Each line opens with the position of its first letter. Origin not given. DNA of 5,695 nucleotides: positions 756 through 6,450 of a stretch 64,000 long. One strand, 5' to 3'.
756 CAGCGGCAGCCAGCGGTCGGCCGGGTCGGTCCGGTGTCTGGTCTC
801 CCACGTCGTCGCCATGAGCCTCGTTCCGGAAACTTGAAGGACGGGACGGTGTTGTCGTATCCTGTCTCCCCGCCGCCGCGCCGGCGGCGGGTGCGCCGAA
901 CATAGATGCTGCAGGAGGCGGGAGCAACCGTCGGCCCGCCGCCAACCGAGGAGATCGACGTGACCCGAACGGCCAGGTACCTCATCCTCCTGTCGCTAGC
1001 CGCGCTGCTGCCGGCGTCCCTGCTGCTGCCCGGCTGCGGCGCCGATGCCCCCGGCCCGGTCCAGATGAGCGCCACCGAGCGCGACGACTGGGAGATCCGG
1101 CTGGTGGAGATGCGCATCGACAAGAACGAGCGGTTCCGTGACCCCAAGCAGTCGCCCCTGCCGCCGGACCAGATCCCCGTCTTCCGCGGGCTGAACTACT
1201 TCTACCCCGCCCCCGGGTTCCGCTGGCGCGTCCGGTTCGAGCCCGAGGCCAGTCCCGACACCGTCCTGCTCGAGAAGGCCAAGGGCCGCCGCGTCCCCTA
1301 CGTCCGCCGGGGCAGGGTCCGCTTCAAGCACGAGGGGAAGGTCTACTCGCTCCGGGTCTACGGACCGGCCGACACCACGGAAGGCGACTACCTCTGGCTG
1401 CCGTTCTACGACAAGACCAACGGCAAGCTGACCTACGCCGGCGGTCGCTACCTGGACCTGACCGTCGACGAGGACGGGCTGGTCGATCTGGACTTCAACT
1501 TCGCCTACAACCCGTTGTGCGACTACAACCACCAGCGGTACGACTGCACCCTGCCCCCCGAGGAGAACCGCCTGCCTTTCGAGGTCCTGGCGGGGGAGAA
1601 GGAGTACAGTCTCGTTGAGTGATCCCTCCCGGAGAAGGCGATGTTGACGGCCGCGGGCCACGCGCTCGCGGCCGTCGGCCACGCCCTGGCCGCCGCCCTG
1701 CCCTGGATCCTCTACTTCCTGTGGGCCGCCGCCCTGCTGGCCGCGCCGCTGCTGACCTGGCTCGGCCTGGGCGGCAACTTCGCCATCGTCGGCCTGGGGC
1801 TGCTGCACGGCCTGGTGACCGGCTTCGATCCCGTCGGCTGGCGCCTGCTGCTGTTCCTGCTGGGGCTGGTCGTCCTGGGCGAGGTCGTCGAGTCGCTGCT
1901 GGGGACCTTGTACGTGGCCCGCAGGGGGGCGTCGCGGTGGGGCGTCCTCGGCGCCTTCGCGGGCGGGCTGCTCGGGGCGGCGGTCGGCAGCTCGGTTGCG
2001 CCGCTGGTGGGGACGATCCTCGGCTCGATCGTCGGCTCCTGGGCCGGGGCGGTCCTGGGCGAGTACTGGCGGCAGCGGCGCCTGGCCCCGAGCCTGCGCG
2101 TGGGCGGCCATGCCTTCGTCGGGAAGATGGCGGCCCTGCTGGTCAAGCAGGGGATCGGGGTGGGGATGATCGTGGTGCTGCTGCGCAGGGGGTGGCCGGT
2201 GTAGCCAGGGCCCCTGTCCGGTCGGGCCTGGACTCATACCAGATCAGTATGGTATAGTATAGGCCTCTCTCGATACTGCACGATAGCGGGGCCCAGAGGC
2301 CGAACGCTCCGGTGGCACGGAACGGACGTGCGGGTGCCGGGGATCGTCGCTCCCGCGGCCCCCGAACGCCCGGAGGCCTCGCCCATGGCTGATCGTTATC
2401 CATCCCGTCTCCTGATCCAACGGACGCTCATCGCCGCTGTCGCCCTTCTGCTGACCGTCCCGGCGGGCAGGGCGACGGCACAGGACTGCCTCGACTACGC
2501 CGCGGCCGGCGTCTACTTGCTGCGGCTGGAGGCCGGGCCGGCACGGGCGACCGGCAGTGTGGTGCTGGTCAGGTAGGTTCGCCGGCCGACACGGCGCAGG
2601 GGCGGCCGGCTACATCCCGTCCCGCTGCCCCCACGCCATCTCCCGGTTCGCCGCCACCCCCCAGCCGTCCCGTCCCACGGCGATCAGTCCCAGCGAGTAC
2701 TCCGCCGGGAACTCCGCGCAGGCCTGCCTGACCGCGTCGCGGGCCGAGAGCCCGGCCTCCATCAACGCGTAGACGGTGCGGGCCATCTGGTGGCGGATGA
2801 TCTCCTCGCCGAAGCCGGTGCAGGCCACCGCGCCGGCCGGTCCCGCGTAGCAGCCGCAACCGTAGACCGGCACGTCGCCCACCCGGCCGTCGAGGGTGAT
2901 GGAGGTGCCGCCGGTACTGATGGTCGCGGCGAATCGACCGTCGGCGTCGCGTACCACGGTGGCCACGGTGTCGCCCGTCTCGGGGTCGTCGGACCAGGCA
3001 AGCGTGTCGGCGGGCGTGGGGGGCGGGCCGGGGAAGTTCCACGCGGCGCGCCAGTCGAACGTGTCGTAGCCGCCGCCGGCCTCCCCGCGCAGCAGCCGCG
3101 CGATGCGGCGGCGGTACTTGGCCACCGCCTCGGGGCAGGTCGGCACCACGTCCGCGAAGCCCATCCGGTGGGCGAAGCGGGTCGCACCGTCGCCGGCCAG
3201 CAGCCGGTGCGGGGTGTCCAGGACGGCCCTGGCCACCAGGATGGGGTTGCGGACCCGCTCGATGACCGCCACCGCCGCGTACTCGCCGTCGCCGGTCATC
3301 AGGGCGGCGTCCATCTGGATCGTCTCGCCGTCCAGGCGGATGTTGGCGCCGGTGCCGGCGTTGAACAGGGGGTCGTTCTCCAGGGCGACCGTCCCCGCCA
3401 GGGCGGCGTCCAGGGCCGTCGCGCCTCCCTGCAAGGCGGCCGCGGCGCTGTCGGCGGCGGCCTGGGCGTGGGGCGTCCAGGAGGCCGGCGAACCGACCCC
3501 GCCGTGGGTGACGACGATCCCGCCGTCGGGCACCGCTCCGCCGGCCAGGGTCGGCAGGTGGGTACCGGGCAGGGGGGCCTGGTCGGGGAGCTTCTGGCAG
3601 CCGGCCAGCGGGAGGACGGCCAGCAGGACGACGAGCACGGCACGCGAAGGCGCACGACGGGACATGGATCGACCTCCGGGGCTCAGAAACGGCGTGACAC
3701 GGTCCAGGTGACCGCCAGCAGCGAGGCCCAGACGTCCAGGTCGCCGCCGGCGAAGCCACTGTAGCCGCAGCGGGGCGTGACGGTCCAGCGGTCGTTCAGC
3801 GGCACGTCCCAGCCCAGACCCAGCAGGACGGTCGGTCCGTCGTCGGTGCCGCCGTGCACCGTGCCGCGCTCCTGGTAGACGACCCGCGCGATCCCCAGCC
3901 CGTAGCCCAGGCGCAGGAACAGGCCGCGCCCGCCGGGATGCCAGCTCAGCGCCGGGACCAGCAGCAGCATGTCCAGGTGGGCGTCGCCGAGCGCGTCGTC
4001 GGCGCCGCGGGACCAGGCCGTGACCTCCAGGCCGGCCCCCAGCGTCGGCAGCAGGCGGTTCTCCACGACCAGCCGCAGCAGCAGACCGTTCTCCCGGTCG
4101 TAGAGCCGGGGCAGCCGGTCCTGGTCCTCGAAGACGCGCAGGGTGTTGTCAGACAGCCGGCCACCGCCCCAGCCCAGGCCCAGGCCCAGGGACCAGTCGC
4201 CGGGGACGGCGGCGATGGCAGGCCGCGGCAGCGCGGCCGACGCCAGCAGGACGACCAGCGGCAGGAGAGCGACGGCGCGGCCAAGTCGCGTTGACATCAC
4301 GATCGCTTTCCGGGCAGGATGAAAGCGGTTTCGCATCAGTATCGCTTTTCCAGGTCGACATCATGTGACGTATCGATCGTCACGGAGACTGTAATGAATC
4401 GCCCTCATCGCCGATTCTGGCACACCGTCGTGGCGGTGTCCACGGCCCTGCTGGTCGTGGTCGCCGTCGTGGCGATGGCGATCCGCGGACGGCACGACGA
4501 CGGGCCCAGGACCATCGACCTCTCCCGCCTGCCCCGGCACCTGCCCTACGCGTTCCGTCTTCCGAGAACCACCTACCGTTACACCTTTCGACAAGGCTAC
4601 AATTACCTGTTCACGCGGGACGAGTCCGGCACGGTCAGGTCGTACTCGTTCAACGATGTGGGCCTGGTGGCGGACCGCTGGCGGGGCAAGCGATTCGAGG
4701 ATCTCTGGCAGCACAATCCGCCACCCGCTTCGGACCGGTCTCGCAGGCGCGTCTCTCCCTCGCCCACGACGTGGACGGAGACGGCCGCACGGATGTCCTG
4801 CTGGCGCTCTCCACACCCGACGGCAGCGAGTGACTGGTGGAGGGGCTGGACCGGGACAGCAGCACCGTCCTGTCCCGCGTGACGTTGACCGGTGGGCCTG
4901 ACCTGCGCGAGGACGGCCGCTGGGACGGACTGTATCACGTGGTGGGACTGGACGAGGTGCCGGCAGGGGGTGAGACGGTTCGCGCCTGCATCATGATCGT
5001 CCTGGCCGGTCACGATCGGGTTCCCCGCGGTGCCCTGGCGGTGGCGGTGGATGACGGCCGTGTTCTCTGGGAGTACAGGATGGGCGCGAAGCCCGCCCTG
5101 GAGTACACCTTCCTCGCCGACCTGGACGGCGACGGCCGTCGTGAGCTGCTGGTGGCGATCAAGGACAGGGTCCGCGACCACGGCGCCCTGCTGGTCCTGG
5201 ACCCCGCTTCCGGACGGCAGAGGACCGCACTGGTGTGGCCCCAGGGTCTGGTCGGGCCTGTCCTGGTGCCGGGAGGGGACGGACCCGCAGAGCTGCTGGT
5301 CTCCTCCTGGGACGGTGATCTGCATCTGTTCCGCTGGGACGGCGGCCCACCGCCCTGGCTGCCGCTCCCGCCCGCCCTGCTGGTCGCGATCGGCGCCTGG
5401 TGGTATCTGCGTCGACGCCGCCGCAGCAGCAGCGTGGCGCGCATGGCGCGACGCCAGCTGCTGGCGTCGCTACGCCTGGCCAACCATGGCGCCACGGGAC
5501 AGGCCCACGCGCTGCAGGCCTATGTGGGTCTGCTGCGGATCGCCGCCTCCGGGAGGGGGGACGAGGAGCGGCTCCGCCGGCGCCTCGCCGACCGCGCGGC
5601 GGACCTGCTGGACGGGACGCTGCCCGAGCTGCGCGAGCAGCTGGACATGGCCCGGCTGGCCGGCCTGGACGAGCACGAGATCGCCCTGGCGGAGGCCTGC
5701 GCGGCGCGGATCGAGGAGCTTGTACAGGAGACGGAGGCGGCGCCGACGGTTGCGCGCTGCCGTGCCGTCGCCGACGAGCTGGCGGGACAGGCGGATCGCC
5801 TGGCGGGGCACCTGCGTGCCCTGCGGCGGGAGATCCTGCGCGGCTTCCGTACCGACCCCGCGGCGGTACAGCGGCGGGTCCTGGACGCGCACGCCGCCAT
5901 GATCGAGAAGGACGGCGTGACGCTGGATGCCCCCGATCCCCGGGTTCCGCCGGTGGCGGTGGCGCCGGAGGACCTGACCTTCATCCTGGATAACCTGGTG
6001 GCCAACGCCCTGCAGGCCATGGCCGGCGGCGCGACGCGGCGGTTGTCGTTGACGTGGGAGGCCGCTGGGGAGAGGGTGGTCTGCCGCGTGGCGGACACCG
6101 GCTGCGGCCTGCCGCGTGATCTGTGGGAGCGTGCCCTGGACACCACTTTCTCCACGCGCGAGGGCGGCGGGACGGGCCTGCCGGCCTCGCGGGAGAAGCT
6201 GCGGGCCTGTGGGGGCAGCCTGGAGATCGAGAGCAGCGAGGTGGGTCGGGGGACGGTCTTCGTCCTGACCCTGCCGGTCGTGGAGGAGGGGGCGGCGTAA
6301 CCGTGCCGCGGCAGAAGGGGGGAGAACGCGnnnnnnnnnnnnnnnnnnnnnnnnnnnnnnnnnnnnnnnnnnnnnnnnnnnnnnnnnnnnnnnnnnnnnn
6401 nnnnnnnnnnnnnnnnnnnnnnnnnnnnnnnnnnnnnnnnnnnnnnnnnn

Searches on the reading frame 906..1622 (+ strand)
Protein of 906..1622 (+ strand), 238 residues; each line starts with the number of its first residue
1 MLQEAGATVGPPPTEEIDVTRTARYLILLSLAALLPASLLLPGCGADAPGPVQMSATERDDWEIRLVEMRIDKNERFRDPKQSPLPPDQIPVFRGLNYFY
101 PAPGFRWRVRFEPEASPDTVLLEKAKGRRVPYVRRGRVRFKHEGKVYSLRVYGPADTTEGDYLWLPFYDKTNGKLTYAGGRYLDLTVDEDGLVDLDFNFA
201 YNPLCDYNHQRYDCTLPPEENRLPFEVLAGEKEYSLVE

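Call 42: search_protein_families(library=pfam, proteins=[window:906-1622:+], max_evalue=0.00001)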
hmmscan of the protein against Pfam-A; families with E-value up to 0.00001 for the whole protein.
window:906-1622:+ (238 aa): 1 family
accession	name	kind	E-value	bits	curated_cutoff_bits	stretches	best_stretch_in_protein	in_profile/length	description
PF07920.16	DUF1684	-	6.4e-39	133.8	25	1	93-232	3-139/139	Protein of unknown function (DUF1684)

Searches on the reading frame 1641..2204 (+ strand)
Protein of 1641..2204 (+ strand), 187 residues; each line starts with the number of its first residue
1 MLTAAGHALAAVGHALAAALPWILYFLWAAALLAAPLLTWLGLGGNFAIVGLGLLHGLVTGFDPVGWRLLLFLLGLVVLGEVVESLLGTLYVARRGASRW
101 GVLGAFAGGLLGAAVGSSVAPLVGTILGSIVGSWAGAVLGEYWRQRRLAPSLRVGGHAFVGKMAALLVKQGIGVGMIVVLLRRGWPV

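Call 42: search_protein_families(library=pfam, proteins=[window:1641-2204:+], max_evalue=0.00001)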
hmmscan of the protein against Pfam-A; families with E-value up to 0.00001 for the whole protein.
window:1641-2204:+ (187 aa): 2 families
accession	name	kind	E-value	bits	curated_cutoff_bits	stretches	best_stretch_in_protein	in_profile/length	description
PF04306.18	DUF456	-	1.7e-19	71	29.4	1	43-181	5-136/139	Protein of unknown function (DUF456)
PF13488.11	Gly-zipper_Omp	-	1.4e-08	35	25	1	104-144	2-43/46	Glycine zipper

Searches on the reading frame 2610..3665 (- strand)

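Call 42: search_protein_families(library=pfam, proteins=[window:2610-3665:-], max_evalue=0.00001)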
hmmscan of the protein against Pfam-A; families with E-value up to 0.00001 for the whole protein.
window:2610-3665:- (351 aa): 1 family
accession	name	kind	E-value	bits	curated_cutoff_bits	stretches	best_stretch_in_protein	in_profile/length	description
PF01112.23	Asparaginase_2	-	1e-60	205.9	27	1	51-338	3-287/309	Asparaginase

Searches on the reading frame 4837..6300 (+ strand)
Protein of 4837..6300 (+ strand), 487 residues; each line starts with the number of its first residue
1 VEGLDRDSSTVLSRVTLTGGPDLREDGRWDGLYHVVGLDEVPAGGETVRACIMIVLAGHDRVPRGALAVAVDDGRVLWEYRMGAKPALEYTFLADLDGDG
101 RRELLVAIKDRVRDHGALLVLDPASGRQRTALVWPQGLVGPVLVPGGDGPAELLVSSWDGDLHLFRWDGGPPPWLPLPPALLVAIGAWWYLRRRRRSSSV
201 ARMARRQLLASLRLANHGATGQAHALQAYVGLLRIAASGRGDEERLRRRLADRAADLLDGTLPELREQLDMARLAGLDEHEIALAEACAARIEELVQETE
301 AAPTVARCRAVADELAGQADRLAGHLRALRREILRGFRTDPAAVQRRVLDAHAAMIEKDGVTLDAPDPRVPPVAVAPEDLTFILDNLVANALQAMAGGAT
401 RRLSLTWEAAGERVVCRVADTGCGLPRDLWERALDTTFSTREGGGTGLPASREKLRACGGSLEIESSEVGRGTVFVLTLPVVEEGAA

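Call 42: search_protein_families(library=pfam, proteins=[window:4837-6300:+], max_evalue=0.00001)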
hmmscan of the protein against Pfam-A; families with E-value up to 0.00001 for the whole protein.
window:4837-6300:+ (487 aa): 1 family
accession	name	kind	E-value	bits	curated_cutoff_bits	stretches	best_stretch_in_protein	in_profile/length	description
PF02518.31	HATPase_c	-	1.8e-17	64.2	26.4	1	377-481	3-109/111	Histidine kinase-, DNA gyrase B-, and HSP90-like ATPase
